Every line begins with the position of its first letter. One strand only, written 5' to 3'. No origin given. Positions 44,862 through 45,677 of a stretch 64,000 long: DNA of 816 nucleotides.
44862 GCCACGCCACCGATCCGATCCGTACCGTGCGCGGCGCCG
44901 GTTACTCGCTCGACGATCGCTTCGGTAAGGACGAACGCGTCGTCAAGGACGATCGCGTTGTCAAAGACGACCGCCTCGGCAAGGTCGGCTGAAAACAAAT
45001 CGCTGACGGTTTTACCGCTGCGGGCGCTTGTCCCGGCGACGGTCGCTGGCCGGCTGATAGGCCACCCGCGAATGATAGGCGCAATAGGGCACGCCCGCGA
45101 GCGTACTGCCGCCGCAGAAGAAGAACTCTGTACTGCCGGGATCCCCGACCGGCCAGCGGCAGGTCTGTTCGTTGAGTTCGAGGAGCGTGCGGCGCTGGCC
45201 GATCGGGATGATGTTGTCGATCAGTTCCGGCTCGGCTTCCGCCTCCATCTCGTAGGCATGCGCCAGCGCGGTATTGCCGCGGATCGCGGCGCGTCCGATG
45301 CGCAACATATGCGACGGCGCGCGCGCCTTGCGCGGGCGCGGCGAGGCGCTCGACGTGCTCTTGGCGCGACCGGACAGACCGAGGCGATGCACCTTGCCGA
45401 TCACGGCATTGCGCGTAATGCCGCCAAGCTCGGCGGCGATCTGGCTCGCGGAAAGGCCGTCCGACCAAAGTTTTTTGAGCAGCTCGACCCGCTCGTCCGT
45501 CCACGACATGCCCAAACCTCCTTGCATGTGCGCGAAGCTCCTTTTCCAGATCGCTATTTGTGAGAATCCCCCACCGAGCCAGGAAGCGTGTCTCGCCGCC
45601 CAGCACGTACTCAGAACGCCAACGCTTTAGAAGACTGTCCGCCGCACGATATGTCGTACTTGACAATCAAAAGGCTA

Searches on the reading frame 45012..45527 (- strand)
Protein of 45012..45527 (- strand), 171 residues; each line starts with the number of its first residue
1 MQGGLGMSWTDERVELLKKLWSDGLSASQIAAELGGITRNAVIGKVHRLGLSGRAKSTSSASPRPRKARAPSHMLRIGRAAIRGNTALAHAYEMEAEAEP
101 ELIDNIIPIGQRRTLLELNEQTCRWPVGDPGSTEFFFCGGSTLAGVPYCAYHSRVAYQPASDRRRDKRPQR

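Call 55: find_encoding_contigs(protein=window:45012-45527:-, flank=10000, max_places=10)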
Protein window:45012-45527:- (171 aa): 4 contigs read that carry it; 4 places shown.
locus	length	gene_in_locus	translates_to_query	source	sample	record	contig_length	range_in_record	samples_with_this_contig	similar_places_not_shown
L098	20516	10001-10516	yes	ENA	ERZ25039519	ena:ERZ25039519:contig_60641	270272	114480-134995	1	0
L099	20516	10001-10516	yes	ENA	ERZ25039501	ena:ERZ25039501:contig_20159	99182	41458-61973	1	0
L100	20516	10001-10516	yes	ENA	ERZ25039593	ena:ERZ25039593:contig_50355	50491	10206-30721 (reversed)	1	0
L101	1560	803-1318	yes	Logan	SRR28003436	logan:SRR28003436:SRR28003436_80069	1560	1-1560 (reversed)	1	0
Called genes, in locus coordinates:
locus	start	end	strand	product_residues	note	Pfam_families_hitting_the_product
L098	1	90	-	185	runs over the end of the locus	PF14295:PAN_4, PF00024:PAN_1 (faint), PF14295:PAN_4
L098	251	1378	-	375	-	PF06559:DCD_N, PF22769:DCD, PF22569:DCD_C, PF22769:DCD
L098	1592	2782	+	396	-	PF01053:Cys_Met_Meta_PP, PF00155:Aminotran_1_2 (weak), PF01041:DegT_DnrJ_EryC1 (faint)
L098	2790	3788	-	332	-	PF25182:NonGDSL, PF00657:Lipase_GDSL, PF13472:Lipase_GDSL_2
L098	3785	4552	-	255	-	PF25182:NonGDSL, PF13472:Lipase_GDSL_2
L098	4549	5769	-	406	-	PF01757:Acyl_transf_3 (weak), PF10129:OpgC_C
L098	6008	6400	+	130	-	PF04379:DUF525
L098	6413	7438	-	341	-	PF01430:HSP33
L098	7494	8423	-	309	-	PF02729:OTCace_N, PF00185:OTCace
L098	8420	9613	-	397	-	PF00202:Aminotran_3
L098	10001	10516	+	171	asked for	PF07750:GcrA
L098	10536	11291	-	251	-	-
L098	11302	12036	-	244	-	PF01895:PhoU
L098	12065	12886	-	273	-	PF00005:ABC_tran, PF02463:SMC_N (weak), PF13304:AAA_21 (faint)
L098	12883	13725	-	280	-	PF00528:BPD_transp_1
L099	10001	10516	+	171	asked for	PF07750:GcrA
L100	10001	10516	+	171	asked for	PF07750:GcrA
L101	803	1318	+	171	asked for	PF07750:GcrA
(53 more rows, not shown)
